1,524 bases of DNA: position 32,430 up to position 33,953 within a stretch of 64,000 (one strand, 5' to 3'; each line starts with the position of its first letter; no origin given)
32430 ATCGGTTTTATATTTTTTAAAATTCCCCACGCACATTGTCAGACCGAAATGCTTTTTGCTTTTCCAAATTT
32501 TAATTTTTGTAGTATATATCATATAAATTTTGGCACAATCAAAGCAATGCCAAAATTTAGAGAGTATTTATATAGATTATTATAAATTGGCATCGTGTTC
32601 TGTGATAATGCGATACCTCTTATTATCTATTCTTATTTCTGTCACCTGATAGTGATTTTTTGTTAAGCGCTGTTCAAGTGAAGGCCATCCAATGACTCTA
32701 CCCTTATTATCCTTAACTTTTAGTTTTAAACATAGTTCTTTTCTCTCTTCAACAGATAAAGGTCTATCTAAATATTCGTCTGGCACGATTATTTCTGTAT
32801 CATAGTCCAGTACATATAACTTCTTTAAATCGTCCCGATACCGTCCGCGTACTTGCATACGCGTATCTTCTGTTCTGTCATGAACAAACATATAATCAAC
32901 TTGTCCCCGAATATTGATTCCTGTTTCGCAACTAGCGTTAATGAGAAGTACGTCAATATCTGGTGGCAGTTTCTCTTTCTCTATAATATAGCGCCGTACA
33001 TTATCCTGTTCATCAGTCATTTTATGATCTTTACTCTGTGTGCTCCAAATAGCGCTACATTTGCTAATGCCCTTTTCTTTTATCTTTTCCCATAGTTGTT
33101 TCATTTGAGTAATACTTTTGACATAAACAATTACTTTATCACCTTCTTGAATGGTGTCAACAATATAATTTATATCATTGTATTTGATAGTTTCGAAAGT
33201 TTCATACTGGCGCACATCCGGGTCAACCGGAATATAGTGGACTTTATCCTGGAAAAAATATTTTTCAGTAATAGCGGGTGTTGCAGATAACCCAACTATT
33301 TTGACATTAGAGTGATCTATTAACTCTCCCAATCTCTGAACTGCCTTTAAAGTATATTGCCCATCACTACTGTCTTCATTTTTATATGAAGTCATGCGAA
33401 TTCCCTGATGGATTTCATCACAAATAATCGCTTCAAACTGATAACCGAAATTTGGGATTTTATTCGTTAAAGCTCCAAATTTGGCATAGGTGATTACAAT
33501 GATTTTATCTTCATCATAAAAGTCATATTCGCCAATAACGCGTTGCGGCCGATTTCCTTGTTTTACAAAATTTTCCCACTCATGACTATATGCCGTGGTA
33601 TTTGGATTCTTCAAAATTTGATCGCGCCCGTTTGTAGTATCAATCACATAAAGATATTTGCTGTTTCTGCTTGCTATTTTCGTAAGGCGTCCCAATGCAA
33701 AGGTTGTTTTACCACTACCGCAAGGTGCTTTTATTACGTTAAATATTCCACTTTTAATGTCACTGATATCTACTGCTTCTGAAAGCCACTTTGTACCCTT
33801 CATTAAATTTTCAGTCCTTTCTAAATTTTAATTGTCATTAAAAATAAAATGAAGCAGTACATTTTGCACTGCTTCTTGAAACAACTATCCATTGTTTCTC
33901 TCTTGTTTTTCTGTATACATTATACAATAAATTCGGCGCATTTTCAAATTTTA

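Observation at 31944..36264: Island cargo is an RHH + WYL regulator pair facing a membrane/zinc-ribbon pair and a compact SF2 helicase, a candidate uncharacterised defence or exclusion module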

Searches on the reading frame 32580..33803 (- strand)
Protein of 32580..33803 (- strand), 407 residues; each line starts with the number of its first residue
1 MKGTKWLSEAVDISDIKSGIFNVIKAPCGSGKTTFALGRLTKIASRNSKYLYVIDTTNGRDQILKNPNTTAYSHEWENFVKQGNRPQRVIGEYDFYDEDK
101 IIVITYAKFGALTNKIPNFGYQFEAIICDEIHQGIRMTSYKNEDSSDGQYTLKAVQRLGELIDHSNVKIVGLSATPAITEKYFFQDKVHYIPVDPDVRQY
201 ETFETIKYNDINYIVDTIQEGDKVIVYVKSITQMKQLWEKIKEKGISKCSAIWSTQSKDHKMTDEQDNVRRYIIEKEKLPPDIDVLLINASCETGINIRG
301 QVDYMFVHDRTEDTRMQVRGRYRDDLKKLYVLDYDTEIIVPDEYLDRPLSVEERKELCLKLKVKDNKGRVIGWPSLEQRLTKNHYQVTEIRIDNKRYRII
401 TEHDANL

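Call 3: search_protein_families(library=pfam, proteins=[window:32580-33803:-], max_evalue=0.1)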
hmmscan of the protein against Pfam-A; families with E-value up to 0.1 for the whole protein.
window:32580-33803:- (407 aa): 7 families
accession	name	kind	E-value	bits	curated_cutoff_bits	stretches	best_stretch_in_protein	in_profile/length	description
PF04851.21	ResIII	-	9.6e-15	55.3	22.5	1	22-177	26-163/164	Type III restriction enzyme, res subunit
PF00270.35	DEAD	-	7.3e-08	32.8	26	1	22-177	17-161/167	DEAD/DEAH box helicase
PF00271.37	Helicase_C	-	0.003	18.2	23.5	1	211-321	6-105/110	Helicase conserved C-terminal domain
PF08351.18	TmcA_N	-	0.0079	16.5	22.7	1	202-244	105-147/178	tRNA(Met) cytidine acetyltransferase TmcA, N-terminal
PF13021.12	DUF3885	-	0.013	16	23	1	217-308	55-149/189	Domain of unknown function (DUF3885)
PF20720.3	nSTAND3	-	0.019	15.1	27.2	0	22-68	20-64/155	Novel STAND NTPase 3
PF07088.17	GvpD_P-loop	-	0.081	13.2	24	0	22-54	13-44/189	GvpD gas vesicle protein, P-loop domain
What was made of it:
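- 32580..33803 (-): Compact SF2 helicase (407 aa) with a C-terminal helix-helix-strand-strand domain; the core gene of the element family. Pfam ResIII/DEAD (call 3).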

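Call 4: search_protein_families(library=padloc, proteins=[window:32580-33803:-], max_evalue=0.1)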
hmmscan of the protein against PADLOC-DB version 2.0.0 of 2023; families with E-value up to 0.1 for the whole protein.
window:32580-33803:- (407 aa): 7 families
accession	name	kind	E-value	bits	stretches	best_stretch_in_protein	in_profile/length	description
PDLC01252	Cas3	-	4.6e-07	27.6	1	22-317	2-280/324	CAS-I; effector_G3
PDLC00938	Cas3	-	9e-05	19.8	1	22-43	2-23/358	CRISPR-associated helicase Cas3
PDLC01439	typeIV_DinG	-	0.00042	17.1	0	16-65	31-77/575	CAS-IV-A; associated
PDLC02707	PbeA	-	0.00043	17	0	25-133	274-389/672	PbeA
PDLC00194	HamB1|HamB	-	0.0014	14.6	1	97-132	323-358/995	DEAD-box helicase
PDLC02032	Cas3d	-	0.0048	13.6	1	201-307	247-353/641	-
PDLC04140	mad8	-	0.01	13.3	1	7-68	16-70/314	mads_8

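Call 5: search_protein_families(library=phrogs, proteins=[window:32580-33803:-], max_evalue=0.01)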
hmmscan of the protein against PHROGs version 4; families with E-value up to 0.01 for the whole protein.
window:32580-33803:- (407 aa): 4 families
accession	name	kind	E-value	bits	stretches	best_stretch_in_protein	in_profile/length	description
phrog_16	-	DNA, RNA and nucleotide metabolism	8.6e-14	51.7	1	23-300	294-560/986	DNA helicase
phrog_4913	-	DNA, RNA and nucleotide metabolism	6.1e-07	28.6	1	118-299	589-770/1290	replication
phrog_9644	-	head and packaging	0.00036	20.9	1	223-297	229-304/341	head maturation protease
phrog_8337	-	DNA, RNA and nucleotide metabolism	0.00082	19.9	1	185-247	112-178/273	DNA repair protein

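Call 6: search_protein_families(library=ncbifam, proteins=[window:32580-33803:-], max_evalue=0.01)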
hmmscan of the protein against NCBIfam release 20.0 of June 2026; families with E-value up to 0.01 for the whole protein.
window:32580-33803:- (407 aa): 2 families
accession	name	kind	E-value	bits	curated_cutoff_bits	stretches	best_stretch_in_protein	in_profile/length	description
NF042913.1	CyRepA1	equivalog_domain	1.7e-08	33.9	200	1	203-373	171-340/595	plasmid replication protein, CyRepA1 family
TIGR01587.1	cas3_core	equivalog_domain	0.00034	19.8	102.45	0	22-43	2-23/358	CRISPR-associated helicase Cas3'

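Call 10: find_homologous_proteins(query=window:32580-33803:-)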
Query window:32580-33803:- (407 aa): 399 proteins with E <= 0.001 among 3190 candidates; the best 120 are listed.
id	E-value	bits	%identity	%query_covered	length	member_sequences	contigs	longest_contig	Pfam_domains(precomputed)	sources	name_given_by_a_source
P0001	1.4e-273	925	100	100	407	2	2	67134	PF00270.36,PF04851.22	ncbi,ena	-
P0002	2.5e-220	749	79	100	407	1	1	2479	PF00270.36,PF04851.22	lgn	-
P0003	3.8e-182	624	74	90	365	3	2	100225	PF04851.22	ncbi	-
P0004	2.2e-111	391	46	96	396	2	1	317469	PF00270.36,PF04851.22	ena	-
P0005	1.9e-110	388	47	100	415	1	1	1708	PF00270.36,PF04851.22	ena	-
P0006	8.9e-110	385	47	98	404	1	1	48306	PF00270.36,PF04851.22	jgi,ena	-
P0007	3.8e-107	377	47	99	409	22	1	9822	PF00270.36,PF04851.22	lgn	-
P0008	2.1e-106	374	44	99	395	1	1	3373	PF00270.36,PF04851.22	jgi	jgi:superfamily II DNA or RNA helicase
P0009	3.1e-106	374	47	98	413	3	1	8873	PF00270.36,PF04851.22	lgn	-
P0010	1.8e-105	371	46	99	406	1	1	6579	PF00270.36,PF04851.22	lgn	-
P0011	5.9e-104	366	45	99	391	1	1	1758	PF00270.36,PF04851.22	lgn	-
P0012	6.0e-104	366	46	99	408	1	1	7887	PF00270.36,PF04851.22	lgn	-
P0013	1.0e-103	365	46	99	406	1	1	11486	PF00270.36,PF04851.22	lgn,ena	-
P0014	1.1e-103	365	46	99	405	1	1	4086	PF00270.36,PF04851.22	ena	-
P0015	1.6e-102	361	46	99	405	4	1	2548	PF00270.36,PF04851.22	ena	-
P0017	1.4e-101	358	44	99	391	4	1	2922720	PF04851.22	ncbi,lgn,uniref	ncbi:DEAD/DEAH box helicase family protein [Ihubacter sp. rT4E-8]|uniref:DEAD/DEAH box helicase fami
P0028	1.2e-96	342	43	99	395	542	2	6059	PF04851.22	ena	-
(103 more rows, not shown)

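Call 11: find_encoding_contigs(protein=P0003, flank=10000, max_places=3)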
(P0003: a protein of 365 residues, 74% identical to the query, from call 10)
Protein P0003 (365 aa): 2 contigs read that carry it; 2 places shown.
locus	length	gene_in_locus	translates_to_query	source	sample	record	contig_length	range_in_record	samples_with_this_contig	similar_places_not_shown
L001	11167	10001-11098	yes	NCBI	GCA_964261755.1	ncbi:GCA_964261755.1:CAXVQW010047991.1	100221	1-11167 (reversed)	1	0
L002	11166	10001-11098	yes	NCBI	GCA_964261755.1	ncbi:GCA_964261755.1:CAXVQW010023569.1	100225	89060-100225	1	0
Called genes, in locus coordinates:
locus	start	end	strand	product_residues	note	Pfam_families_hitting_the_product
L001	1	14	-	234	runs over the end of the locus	PF02463:SMC_N (faint), PF00005:ABC_tran, PF13304:AAA_21 (faint)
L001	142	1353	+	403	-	PF02463:SMC_N (faint), PF03193:RsgA_GTPase (faint), PF00005:ABC_tran, PF13555:AAA_29 (faint), PF13304:AAA_21 (faint), PF12848:ABC_tran_Xtn, PF00005:ABC_tran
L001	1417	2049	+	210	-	PF00005:ABC_tran (weak), PF16326:ABC_tran_CTD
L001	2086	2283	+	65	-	-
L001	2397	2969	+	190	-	-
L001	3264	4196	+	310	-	PF01613:Flavin_Reduct, PF00301:Rubredoxin (faint), PF21349:RUBY_RBDX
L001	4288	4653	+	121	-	PF02690:Na_Pi_cotrans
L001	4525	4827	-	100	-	-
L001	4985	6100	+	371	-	PF01895:PhoU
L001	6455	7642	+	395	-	PF13102:Phage_int_SAM_5 (faint), PF00589:Phage_integrase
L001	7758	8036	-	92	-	-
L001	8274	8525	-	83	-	PF13560:HTH_31, PF12844:HTH_19, PF01381:HTH_3, PF13443:HTH_26 (weak)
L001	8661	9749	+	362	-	-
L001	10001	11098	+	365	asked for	PF04851:ResIII (weak)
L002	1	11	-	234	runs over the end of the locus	PF02463:SMC_N (faint), PF00005:ABC_tran, PF13304:AAA_21 (faint)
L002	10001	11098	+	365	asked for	PF04851:ResIII (weak)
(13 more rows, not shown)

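Call 12: find_encoding_contigs(protein=P0028, flank=10000, max_places=4)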
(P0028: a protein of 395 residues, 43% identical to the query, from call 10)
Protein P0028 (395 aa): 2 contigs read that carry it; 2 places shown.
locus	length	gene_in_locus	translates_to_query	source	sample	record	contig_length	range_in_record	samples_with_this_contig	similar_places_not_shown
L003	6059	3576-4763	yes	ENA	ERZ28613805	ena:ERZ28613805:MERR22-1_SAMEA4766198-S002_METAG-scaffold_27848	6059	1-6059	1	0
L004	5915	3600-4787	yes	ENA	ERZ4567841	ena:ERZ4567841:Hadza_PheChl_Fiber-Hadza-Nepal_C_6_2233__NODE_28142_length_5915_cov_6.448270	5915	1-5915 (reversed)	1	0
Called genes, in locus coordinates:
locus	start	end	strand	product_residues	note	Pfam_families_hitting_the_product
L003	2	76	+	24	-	?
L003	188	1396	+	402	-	PF13102:Phage_int_SAM_5 (faint), PF00589:Phage_integrase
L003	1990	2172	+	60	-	PF13936:HTH_38 (weak)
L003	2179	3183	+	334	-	PF13240:Zn_Ribbon_1 (weak), PF13248:Zn_ribbon_3 (weak)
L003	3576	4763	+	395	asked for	PF04851:ResIII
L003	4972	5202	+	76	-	-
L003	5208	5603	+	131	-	-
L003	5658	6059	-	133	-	?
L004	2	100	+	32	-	?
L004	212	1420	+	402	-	PF13102:Phage_int_SAM_5 (faint), PF00589:Phage_integrase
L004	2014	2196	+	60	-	PF13936:HTH_38 (weak)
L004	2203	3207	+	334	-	PF13240:Zn_Ribbon_1 (weak), PF13248:Zn_ribbon_3 (weak)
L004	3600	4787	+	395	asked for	PF04851:ResIII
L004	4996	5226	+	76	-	-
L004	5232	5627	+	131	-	-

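Call 13: find_encoding_contigs(protein=P0017, flank=10000, max_places=3)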
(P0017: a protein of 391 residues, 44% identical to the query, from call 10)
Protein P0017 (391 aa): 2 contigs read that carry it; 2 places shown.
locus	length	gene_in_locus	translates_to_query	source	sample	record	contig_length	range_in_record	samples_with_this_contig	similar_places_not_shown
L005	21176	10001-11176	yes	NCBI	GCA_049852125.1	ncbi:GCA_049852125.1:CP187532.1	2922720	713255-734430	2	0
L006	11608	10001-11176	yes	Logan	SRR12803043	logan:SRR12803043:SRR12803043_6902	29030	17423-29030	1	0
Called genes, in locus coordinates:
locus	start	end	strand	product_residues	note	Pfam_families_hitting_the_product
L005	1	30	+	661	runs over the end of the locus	PF00596:Aldolase_II, PF00171:Aldedh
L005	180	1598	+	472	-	PF01171:ATP_bind_3, PF11734:TilS_C (weak)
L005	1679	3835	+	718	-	PF06480:FtsH_ext, PF00004:AAA, PF17862:AAA_lid_3, PF01434:Peptidase_M41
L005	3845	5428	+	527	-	PF07905:PucR, PF13556:HTH_30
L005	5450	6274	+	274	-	PF03309:Pan_kinase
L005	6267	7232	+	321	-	PF01207:Dus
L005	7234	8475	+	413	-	-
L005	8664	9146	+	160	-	PF00149:Metallophos (faint), PF12850:Metallophos_2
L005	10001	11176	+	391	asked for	PF04851:ResIII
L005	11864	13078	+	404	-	PF14659:Phage_int_SAM_3, PF00589:Phage_integrase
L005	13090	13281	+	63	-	-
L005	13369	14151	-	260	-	PF25583:WCX (weak)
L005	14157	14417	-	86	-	-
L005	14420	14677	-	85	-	-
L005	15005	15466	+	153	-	-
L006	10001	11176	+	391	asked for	PF04851:ResIII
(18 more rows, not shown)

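Call 17: find_related_loci(query=A1, collection=genome_contigs, flank=10000)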
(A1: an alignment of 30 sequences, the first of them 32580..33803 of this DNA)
Query A1 (407 aa) in genome_contigs; peptide patterns used: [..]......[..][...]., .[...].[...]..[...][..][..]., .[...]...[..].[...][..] (x = any residue, [..] = any of these).
85 stretches matched a pattern; 42 encode a relative of the query (tblastn E <= 1e-3); 42 distinct loci.
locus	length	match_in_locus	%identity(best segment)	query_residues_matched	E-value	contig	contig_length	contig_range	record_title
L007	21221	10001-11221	75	1-407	0e+0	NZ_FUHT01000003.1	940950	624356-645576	Massiliimalia massiliensis strain Marseille-P2963T, whole genome shotgun sequence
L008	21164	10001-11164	44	3-401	1e-108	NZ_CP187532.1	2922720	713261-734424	Ihubacter sp. rT4E-8 chromosome, complete genome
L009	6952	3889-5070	44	1-401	3e-108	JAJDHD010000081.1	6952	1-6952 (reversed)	Christensenellaceae bacterium OttesenSCG-928-K19 AH-928-K19_NODE_81, whole genome shotgun sequence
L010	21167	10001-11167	42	1-401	4e-107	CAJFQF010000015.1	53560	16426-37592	Candidatus Heritagella intestinalis isolate Chicken_13_mag_131 genome assembly, contig: MAGpy_11413_13_idba_bin_131_fasc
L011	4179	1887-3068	43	1-401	2e-107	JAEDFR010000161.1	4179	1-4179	MAG: Lachnospiraceae bacterium isolate MAG089 NODE_25518_length_4179_cov_9.054316, whole genome shotgun sequence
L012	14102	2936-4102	41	1-401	6e-99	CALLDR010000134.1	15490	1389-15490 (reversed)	MAG TPA_asm: uncultured Emergencia sp. isolate SRR12395652_bin.29_CONCOCT_v1.1_MAG genome assembly, contig: ERZ1673725.2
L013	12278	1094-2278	40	1-402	6e-97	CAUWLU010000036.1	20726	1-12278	MAG: uncultured Acutalibacter sp. isolate SRS10476986__bin143 genome assembly, contig: SRS10476986_NODE_3132_length_2072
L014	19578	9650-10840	42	1-401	2e-94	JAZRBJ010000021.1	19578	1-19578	MAG: Faecousia sp. isolate T1900045129_TC20190123.MAGScoT_cleanbin_000018 SGB_4874_k141_844957, whole genome shotgun seq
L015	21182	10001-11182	37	1-405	3e-81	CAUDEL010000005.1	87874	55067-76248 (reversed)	MAG TPA_asm: uncultured Eubacteriales bacterium isolate ERR9578194_bin.15_MetaWRAP_v1.3_MAG genome assembly, contig: ERZ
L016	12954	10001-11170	40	1-401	2e-80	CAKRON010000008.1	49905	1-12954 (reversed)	MAG: uncultured Marvinbryantia sp. isolate REFINED_METABAT215_TOP10_CONTIGS_1500_ASSEMBLY_K77_MERGED__Hadza_MoBio_hadza-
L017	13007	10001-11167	40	1-400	9e-80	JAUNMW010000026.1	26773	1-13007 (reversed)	MAG: Clostridia bacterium isolate S32M_St_metabat_16 NODE_1189_length_26773_cov_8.311700, whole genome shotgun sequence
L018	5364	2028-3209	36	1-405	6e-80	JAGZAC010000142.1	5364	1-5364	MAG: Clostridiales bacterium isolate L3_105_000M1_dasL3_105_000M1_metabat.metabat.102 L3_105_000M1_scaffold_8424, whole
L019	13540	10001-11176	37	3-402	1e-78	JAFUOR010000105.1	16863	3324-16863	MAG: Clostridia bacterium isolate RGIG4686 Roe_deer_Rectum-5__c324564, whole genome shotgun sequence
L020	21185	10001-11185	41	1-402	1e-99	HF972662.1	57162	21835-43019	Clostridium sp. CAG:1013 genomic scaffold, scf176, whole genome shotgun sequence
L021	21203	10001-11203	37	1-404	3e-78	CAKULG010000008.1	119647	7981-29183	MAG: uncultured Clostridia bacterium isolate REFINED_METABAT215_TOP10_CONTIGS_1500_ASSEMBLY_K77_MERGED__Hadza_MoBio_hadz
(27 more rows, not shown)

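Call 18: find_related_loci(query=A1, collection=viral_contigs, flank=10000)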
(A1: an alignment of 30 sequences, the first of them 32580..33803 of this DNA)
Query A1 (407 aa) in viral_contigs; peptide patterns used: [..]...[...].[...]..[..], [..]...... (x = any residue, [..] = any of these).
600 stretches matched a pattern (row limit reached: there are more); 2 encode a relative of the query (tblastn E <= 1e-3); 2 distinct loci.
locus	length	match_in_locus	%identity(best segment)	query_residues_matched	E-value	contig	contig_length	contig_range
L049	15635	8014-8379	25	7-133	2e-6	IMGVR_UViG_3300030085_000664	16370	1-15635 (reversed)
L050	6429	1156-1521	25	7-133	2e-6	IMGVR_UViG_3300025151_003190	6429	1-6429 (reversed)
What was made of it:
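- The helicase family is essentially absent from IMG/VR: 2 weak N-terminal hits (call 18).
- Tried and rejected: A scan of IMG/VR found two weak N-terminal hits only (call 18).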

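Call 24: search_solved_structures(query=A1, max_evalue=1)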
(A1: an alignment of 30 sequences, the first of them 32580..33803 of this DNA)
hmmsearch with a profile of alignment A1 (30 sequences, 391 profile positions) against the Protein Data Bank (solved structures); distinct sequences matched with E-value up to 1: 46.
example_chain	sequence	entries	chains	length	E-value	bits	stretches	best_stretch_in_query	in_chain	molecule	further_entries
7zpq_CA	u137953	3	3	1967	2.6e-06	29.6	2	23-125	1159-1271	SLH1 isoform 1 | RQC trigger complex helicase SLH1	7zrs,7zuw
6s9i_B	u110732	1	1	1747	3e-06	29.4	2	23-165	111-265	U5 small nuclear ribonucleoprotein 200 kDa helicase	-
6qdv_B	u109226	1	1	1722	3.4e-06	29.2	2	23-165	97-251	U5 small nuclear ribonucleoprotein 200 kDa helicase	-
4f92_B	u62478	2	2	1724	3.4e-06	29.2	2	23-165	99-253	U5 small nuclear ribonucleoprotein 200 kDa helicase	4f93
4f91_B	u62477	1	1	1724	3.4e-06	29.2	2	23-165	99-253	U5 small nuclear ribonucleoprotein 200 kDa helicase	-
5urj_A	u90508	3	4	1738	3.5e-06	29.2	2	23-165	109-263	U5 small nuclear ribonucleoprotein 200 kDa helicase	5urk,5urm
4kit_B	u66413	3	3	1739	3.5e-06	29.2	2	23-165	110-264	U5 small nuclear ribonucleoprotein 200 kDa helicase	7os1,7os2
6s8q_B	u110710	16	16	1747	3.5e-06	29.2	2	23-165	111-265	U5 small nuclear ribonucleoprotein 200 kDa helicase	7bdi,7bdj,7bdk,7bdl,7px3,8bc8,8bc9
6s8o_B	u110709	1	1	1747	4.4e-06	28.8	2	23-165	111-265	U5 small nuclear ribonucleoprotein 200 kDa helicase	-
3jcr_C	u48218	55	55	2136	5.9e-06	28.4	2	23-165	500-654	hBrr2 | U5 small nuclear ribonucleoprotein 200 kDa helicase | Brr2, U5 small nuclear ribonucleoprotein 200 kDa helicase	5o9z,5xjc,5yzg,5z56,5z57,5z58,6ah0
6qv3_A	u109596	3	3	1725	9.5e-06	27.7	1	23-165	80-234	Pre-mRNA splicing helicase-like protein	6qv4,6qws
5m59_A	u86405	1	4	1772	1e-05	27.7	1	23-165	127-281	Pre-mRNA splicing helicase-like protein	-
2va8_A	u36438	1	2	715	1.1e-05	27.6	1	9-125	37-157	SKI2-TYPE HELICASE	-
4a15_A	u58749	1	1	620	2.1e-05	26.6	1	4-69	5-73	ATP-DEPENDENT DNA HELICASE TA0057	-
9p55_A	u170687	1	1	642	2.4e-05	26.4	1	4-69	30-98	ATP-dependent DNA helicase XPD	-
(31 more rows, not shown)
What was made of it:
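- Closest known: Herpesvirus UL9 origin-binding protein and OriS. Different: PDB profile hits to UL9 have E about 0.1 (call 24).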

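Call 25: search_dna_similar(query=window:32580-33803:-, collection=plasmids, mode=protein, max_evalue=0.001, max_rows=25)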
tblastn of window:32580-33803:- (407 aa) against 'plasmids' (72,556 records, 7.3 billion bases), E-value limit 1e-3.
Records with a match: 4; places in all: 4; records where one place covers at least 80% of the query: 0.
Best place of each record, by identity: <60% 4.
By first word of the organism name: Clostridium 3; uncultured 1.
By predicted mobility (MOB-suite, as given by PLSDB): non-mobilizable 4.
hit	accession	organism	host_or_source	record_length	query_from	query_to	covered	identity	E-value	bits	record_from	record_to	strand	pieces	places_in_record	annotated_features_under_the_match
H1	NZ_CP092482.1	Clostridium perfringens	Yak,stool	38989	22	323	74%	27.8%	2e-15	86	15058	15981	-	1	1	DEAD/DEAH box helicase family protein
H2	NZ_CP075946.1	Clostridium perfringens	Feces, FP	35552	22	323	74%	27.8%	2e-15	86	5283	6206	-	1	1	DEAD/DEAH box helicase family protein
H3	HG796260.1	uncultured bacterium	-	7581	9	302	72%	24.0%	1e-6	58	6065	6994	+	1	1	CDS (x2)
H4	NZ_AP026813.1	Clostridium tetani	soil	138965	5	298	72%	23.9%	5e-4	50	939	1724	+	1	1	DEAD/DEAH box helicase family protein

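Call 26: search_dna_similar(query=window:32580-33803:-, collection=phages, mode=protein, max_evalue=0.001, max_rows=25)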
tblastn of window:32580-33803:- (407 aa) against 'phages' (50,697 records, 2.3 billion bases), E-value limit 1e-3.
Records with a match: 1; places in all: 1; records where one place covers at least 80% of the query: 1.
Best place of each record, by identity: <60% 1.
By first word of the organism name: Clostridioides 1.
By host as written in the record: Clostridioides sp. ES-S-0107-01 1.
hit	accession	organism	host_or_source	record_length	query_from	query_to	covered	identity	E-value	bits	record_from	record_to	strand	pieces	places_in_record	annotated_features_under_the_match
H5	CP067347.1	Clostridioides phage ES-S-0107-01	Clostridioides sp. ES-S-0107-01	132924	23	391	91%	30.6%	2e-27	120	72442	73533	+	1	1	record has no annotation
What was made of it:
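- It is nearly absent from GenBank phages: one 31% hit (call 26).
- Tried and rejected: tblastn of the helicase against plasmids and phages gave only distant hits of 24-31% identity (calls 25, 26).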

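Call 27: get_annotated_region(hit=H3, flank=8000)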
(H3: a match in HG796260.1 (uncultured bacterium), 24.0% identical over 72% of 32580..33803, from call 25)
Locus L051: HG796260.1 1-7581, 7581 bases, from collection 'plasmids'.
description: Uncultured bacterium plasmid pRGI00100
organism: uncultured bacterium (NCBI taxid 77133)
taxonomy: Bacteria; ; ; ; ; ; uncultured bacterium
host: -; source: -; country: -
typing (MOB-suite, as given by PLSDB): non-mobilizable
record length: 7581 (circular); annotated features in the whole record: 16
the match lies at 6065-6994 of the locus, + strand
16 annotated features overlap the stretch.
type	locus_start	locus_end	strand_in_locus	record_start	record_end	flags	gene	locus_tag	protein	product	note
CDS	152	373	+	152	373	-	-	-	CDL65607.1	-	-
CDS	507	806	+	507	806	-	-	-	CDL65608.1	-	-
CDS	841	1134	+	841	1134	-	-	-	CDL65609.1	-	-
CDS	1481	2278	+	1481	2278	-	-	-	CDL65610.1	-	-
CDS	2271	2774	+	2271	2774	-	-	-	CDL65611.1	-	-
CDS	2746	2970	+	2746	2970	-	-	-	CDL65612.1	-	-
CDS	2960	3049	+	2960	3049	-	-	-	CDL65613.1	-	-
CDS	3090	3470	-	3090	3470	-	-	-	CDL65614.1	-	-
CDS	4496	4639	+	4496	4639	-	-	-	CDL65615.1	-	-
CDS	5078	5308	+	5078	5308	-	-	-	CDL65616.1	-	-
CDS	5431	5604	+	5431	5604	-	-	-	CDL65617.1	-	-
CDS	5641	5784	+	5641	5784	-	-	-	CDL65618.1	-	-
CDS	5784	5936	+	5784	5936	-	-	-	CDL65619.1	-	-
CDS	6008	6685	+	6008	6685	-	-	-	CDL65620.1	-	-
CDS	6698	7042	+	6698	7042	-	-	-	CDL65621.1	-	-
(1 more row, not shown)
